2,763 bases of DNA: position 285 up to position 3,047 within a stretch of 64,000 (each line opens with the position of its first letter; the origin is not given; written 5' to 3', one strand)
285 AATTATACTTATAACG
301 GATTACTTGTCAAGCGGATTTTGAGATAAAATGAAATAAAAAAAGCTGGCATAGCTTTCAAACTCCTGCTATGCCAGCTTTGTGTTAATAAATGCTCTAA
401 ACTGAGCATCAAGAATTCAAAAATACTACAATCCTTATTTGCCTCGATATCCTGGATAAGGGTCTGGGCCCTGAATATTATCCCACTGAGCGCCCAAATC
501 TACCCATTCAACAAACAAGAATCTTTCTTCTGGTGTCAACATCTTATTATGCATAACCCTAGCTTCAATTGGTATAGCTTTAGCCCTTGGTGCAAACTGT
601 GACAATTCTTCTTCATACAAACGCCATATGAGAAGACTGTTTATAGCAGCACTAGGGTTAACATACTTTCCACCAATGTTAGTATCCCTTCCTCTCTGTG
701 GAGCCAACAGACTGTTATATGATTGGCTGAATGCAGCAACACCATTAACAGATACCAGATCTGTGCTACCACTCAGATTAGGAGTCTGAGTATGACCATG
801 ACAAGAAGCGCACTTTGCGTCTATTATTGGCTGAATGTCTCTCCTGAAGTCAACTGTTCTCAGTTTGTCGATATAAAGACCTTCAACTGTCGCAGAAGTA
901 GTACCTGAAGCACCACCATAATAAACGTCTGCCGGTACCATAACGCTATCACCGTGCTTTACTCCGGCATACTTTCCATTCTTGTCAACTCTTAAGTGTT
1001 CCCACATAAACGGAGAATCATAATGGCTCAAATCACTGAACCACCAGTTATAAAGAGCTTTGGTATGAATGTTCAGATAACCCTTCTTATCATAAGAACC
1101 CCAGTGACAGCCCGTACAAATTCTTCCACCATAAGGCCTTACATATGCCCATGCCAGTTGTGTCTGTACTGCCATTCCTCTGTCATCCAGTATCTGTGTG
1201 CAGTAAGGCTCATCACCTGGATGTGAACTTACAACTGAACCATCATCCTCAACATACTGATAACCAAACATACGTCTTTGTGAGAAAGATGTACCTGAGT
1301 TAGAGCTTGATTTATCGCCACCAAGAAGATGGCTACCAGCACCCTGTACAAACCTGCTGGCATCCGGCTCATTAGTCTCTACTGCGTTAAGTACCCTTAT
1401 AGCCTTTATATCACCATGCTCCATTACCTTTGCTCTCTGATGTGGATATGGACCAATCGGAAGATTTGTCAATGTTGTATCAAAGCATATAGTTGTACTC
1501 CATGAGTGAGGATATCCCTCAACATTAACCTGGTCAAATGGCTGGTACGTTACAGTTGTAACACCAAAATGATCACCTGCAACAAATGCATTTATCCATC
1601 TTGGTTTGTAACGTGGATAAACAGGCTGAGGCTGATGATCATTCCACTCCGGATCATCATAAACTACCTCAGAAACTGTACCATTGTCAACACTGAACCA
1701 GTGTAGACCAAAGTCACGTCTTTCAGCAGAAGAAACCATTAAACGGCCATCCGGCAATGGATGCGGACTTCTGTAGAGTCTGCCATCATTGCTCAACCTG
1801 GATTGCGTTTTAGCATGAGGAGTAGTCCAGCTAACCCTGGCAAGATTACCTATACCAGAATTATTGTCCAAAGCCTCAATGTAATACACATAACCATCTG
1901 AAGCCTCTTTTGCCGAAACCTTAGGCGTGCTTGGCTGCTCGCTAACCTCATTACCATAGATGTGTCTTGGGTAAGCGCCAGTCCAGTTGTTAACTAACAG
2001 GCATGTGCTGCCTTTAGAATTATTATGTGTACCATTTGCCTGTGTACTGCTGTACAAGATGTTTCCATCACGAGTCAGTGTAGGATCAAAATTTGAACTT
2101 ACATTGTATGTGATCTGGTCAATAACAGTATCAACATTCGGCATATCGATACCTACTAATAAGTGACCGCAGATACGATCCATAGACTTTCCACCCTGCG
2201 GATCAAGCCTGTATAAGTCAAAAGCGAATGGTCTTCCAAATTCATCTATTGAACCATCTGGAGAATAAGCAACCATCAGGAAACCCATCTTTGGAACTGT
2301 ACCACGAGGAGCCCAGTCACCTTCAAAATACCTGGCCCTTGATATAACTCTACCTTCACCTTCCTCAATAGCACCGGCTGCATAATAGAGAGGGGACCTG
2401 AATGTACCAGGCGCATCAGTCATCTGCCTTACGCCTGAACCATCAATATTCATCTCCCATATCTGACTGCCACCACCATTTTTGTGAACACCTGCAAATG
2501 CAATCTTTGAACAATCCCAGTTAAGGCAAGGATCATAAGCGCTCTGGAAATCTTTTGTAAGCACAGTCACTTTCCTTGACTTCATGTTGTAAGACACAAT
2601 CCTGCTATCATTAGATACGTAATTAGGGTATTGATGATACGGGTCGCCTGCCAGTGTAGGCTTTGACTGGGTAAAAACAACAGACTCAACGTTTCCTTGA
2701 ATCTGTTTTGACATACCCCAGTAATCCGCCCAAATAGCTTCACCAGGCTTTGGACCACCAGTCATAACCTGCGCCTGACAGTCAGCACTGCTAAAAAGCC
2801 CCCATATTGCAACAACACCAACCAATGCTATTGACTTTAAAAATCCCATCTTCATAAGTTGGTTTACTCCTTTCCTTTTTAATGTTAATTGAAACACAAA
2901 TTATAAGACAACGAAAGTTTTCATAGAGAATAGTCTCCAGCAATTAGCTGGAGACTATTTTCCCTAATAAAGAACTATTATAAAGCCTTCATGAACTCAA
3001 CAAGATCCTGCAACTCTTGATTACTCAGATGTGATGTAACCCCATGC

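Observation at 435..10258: Complete hydrazine synthase locus with its electron-transfer module: this is an anammox genome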

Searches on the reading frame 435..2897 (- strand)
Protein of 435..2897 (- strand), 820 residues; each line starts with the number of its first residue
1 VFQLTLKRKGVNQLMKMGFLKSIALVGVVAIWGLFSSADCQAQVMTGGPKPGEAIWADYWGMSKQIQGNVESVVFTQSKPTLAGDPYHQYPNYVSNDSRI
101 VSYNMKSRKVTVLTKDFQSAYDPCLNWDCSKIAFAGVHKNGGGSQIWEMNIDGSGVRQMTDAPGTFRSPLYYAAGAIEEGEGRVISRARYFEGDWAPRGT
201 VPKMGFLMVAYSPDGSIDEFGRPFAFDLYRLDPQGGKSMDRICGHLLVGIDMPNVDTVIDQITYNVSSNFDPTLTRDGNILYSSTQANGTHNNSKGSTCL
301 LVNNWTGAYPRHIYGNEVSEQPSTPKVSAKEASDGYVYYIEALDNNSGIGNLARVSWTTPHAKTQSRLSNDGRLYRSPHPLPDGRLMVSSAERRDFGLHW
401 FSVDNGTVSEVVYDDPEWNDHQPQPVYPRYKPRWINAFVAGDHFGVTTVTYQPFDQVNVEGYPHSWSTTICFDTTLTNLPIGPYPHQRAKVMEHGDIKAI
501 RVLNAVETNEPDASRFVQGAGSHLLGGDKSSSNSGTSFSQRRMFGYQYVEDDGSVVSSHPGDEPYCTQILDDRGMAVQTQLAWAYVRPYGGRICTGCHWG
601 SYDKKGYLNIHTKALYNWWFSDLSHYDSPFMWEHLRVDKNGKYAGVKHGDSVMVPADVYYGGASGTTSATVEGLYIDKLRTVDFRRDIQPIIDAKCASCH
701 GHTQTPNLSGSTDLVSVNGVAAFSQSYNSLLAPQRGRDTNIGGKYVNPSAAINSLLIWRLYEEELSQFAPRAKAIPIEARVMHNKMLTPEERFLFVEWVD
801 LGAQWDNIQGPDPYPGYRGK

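Call 3: search_solved_structures(query=window:435-2897:-, show_alignments=1)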
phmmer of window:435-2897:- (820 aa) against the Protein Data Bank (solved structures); distinct sequences matched with E-value up to 0.001: 1.
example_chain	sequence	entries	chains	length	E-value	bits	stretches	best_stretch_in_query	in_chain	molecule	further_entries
5c2v_A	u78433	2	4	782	0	1161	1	44-818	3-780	HYDRAZINE SYNTHASE ALPHA SUBUNIT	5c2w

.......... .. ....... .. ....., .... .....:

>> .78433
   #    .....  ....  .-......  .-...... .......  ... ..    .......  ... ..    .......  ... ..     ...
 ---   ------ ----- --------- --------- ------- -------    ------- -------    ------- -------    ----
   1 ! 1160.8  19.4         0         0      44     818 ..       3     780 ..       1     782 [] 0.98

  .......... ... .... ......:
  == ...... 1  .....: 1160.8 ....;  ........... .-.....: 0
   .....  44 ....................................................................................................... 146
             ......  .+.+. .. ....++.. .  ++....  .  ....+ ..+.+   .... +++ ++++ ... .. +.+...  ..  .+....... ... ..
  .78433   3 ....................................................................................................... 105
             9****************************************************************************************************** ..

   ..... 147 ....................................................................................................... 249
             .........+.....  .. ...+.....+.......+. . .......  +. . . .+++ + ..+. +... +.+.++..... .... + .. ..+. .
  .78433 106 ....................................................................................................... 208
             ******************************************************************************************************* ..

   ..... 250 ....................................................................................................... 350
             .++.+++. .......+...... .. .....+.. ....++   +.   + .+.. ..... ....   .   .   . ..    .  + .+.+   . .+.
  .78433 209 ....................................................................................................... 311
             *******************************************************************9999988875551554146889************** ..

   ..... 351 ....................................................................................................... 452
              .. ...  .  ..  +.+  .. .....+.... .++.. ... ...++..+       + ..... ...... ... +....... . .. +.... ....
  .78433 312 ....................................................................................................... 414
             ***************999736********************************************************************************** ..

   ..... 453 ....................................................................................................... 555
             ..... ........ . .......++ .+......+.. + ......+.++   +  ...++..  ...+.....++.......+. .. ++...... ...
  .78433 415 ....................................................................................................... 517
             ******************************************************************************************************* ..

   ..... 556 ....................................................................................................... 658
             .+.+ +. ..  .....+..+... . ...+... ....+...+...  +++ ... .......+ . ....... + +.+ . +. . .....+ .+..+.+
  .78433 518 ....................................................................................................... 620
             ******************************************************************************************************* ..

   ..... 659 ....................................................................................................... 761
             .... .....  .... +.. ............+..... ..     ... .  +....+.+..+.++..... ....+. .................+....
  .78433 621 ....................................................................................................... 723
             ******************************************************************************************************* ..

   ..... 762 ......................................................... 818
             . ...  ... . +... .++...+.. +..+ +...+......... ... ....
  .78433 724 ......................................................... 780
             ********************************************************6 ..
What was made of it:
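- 435..2855 (-): hzsA, hydrazine synthase alpha subunit (806 aa; kuste2861 orthologue). 5c2v_A at E=0, 1161 bits, full length (call 3).
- On Hydrazine synthase alpha subunit (HzsA): 5c2v_A at E=0 (call 3).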

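Call 5: search_protein_families(library=pfam, proteins=[window:435-2897:-], max_evalue=0.01)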
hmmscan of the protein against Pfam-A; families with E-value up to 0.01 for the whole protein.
window:435-2897:- (820 aa): 2 families
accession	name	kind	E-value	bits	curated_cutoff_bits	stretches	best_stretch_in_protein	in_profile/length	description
PF18582.6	HZS_alpha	-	1.9e-22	80.1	26.6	1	495-598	1-97/98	Hydrazine synthase alpha subunit middle domain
PF22297.1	PccH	-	0.0014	19.2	24.4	1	684-704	2-22/133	PccH Cytochrome c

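Call 6: search_protein_families(library=ncbifam, proteins=[window:435-2897:-], max_evalue=0.01)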
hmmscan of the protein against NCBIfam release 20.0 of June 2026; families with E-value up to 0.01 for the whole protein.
window:435-2897:- (820 aa): 3 families
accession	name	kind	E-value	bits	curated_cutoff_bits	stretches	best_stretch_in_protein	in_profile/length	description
NF052339.1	hydrazine_alpha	equivalog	0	1628.7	800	1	18-818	3-804/804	hydrazine synthase subunit alpha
TIGR02800.1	propeller_TolB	equivalog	4.7e-05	22.5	343.15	1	90-173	207-288/418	Tol-Pal system beta propeller repeat protein TolB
NF053518.1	DipepPtdsDpp5Prph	equivalog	0.00022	19.9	900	1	97-166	41-108/655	dipeptidyl-peptidase Dpp5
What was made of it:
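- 435..2855 (-): NF052339 scores 1629 bits against a cut-off of 800 (call 6).
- On Hydrazine synthase alpha subunit (HzsA): NF052339 scores 1628.7 bits against a cut-off of 800, covering profile positions 3-804 of 804 (call 6).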

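Call 31: find_related_loci(query=A1, collection=genome_contigs, flank=10000)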
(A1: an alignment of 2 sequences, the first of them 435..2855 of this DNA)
Query A1 (806 aa) in genome_contigs; peptide patterns used: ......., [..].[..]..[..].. (x = any residue, [..] = any of these).
85 stretches matched a pattern; 36 encode a relative of the query (tblastn E <= 1e-3); 36 distinct loci.
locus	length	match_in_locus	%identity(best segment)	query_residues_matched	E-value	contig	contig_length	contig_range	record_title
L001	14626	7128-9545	97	1-806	0e+0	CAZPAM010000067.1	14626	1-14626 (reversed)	MAG TPA_asm: uncultured Candidatus Scalindua sp. isolate SRP200020_co5_90 genome assembly, contig: NODE_6374_length_1462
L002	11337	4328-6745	94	1-806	0e+0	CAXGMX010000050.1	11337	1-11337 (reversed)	MAG TPA_asm: uncultured bacterium isolate ERR164412_binner123_Refined_7 genome assembly, contig: ERZ5402182.113, whole g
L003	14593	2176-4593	94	1-806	0e+0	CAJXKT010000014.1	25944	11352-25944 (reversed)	TPA_asm: uncultured bacterium isolate SRR1509794_bin.7_MetaBAT_v2.12.1_MAG genome assembly, contig: NODE_24_length_25944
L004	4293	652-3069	93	1-806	0e+0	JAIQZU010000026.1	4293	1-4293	MAG: Candidatus Scalindua sp. isolate OFTM1 OFTM1_25, whole genome shotgun sequence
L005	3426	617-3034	89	1-806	0e+0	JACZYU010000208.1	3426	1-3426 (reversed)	MAG: Planctomycetota bacterium isolate B27T3L11 B27T3L11_NODE47215, whole genome shotgun sequence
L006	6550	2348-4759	89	1-804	0e+0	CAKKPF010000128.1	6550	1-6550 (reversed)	Candidatus Brocadiaceae bacterium isolate Hainich-H41-bin245-1 genome assembly, contig: H41-bin245_1_Hain_H41_02um_R2_11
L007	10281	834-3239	85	1-803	0e+0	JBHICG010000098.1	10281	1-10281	MAG: Candidatus Scalinduaceae bacterium isolate FS_1_bin.16 NODE_465_length_10281_cov_17.256307, whole genome shotgun se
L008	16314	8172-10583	89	1-804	0e+0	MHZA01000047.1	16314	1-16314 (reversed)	MAG: Planctomycetes bacterium RIFCSPLOWO2_12_FULL_40_19 rifcsplowo2_12_scaffold_18333, whole genome shotgun sequence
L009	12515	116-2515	80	1-802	0e+0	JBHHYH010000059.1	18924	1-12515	MAG: Candidatus Scalinduaceae bacterium isolate Maj_2_bin.64 NODE_1447_length_18924_cov_29.651757, whole genome shotgun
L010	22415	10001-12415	80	1-806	0e+0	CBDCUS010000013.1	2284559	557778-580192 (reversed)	MAG: Candidatus Scalinduaceae bacterium isolate 06c2e644-e4ca-4b95-b966-bf5aaa188cb2 genome assembly, contig: contig_13,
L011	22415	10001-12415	78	1-806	0e+0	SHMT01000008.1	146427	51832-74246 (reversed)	MAG: Candidatus Scalindua sp. SCAELEC01 137, whole genome shotgun sequence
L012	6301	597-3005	64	4-806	0e+0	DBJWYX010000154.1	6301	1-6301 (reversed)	MAG TPA_asm: Candidatus Wunengus sp. YC64 NODE_5227_length_6301_cov_7.094941, whole genome shotgun sequence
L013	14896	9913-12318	64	4-806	0e+0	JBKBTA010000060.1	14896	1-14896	MAG: Candidatus Brocadia sp. isolate 21I_052.bin.35 NODE_60_length_14896_cov_6.931034, whole genome shotgun sequence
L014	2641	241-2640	64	4-803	0e+0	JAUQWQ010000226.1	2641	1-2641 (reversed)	MAG: Ignavibacteria bacterium isolate BIN7 contig_294242, whole genome shotgun sequence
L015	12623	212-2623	64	2-804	0e+0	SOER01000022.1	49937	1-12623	MAG: Candidatus Loosdrechtia aerotolerans isolate YC1 NODE_22_length_49937_cov_12.299056, whole genome shotgun sequence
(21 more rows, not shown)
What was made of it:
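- One scanned record labelled Ignavibacteria carries a 2.6-kb hzsA contig that is probably mis-binned (L014, call 31).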
